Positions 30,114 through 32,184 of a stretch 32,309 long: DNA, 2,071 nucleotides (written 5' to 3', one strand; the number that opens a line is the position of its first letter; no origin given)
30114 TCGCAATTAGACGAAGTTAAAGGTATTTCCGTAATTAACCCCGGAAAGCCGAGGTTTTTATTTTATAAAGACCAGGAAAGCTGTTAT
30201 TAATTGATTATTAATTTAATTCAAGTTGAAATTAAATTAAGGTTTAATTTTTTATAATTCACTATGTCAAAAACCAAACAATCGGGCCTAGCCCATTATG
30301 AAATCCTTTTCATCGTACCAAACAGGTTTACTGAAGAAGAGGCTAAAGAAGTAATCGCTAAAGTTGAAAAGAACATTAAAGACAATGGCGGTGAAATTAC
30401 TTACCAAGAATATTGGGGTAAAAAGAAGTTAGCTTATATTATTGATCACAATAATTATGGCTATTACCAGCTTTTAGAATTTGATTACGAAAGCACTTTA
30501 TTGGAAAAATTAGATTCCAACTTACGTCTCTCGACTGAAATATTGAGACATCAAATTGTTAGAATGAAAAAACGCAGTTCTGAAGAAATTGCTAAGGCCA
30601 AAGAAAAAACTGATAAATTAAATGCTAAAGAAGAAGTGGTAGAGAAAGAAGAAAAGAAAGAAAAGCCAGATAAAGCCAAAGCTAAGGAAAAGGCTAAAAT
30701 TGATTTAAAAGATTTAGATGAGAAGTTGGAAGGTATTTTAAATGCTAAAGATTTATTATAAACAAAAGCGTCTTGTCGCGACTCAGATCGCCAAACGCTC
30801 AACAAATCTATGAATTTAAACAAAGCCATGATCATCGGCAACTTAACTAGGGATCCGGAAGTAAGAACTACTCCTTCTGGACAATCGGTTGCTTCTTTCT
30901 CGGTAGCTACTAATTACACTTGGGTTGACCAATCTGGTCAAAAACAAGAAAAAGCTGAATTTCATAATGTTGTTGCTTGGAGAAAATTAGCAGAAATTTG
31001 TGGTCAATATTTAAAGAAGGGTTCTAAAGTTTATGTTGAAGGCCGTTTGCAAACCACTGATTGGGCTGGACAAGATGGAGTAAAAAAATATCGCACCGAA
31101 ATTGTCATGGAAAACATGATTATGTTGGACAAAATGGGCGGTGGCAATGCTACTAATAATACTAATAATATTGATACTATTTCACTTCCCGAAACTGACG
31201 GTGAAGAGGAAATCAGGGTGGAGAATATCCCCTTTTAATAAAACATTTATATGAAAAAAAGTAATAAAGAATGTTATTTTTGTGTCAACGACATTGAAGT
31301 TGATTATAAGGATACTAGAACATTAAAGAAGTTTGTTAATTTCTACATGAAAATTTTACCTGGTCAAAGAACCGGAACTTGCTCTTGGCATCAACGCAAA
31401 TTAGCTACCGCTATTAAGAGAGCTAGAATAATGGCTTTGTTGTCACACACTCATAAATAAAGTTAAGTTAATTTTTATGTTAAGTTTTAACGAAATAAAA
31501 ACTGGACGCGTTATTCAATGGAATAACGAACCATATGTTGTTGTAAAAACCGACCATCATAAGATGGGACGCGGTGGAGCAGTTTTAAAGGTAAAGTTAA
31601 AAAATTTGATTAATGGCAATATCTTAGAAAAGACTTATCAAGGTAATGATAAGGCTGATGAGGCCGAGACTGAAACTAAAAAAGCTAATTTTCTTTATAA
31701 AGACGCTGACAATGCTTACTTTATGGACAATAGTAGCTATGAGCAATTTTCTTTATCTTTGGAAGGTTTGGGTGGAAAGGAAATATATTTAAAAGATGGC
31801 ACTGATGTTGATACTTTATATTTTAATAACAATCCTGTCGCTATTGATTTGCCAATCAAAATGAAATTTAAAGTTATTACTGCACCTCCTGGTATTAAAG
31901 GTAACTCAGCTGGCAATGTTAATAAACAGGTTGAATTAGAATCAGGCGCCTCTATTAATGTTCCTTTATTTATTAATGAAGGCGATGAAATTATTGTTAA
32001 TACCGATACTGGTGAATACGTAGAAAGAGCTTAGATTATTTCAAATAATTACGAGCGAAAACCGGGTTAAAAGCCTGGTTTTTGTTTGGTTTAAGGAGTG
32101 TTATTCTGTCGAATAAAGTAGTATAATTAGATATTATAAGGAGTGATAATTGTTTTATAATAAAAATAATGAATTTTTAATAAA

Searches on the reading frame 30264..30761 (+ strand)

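Call 22: search_protein_families(library=pfam, proteins=[window:30264-30761:+], max_evalue=0.00001)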
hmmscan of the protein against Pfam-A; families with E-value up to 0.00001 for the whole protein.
window:30264-30761:+ (165 aa): 1 family
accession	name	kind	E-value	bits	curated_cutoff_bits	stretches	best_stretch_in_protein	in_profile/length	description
PF01250.22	Ribosomal_S6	-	9e-26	90.3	27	1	11-100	1-90/90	Ribosomal protein S6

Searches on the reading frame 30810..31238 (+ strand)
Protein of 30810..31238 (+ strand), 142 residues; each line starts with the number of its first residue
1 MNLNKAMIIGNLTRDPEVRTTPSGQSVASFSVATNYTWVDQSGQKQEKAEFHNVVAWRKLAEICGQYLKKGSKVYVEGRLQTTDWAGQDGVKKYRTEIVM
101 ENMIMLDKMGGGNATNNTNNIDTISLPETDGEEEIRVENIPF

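Call 22: search_protein_families(library=pfam, proteins=[window:30810-31238:+], max_evalue=0.00001)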
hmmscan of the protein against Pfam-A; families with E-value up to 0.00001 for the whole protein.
window:30810-31238:+ (142 aa): 1 family
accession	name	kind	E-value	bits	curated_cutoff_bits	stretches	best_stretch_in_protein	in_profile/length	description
PF00436.31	SSB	-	2.7e-40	137.1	26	1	3-106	1-104/104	Single-strand binding protein family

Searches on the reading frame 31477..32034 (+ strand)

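Call 22: search_protein_families(library=pfam, proteins=[window:31477-32034:+], max_evalue=0.00001)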
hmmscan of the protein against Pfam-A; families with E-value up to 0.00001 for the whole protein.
window:31477-32034:+ (185 aa): 3 families
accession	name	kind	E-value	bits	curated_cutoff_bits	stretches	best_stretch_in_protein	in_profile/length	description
PF09285.17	Elong-fact-P_C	-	1.2e-21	76.6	25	1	130-184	2-56/56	Elongation factor P, C-terminal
PF08207.18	EFP_N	-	2.6e-21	75.8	23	1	4-59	2-57/58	Elongation factor P (EF-P) KOW-like domain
PF01132.26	EFP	-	2e-16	60.1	27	1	68-121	1-54/54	Elongation factor P (EF-P) OB domain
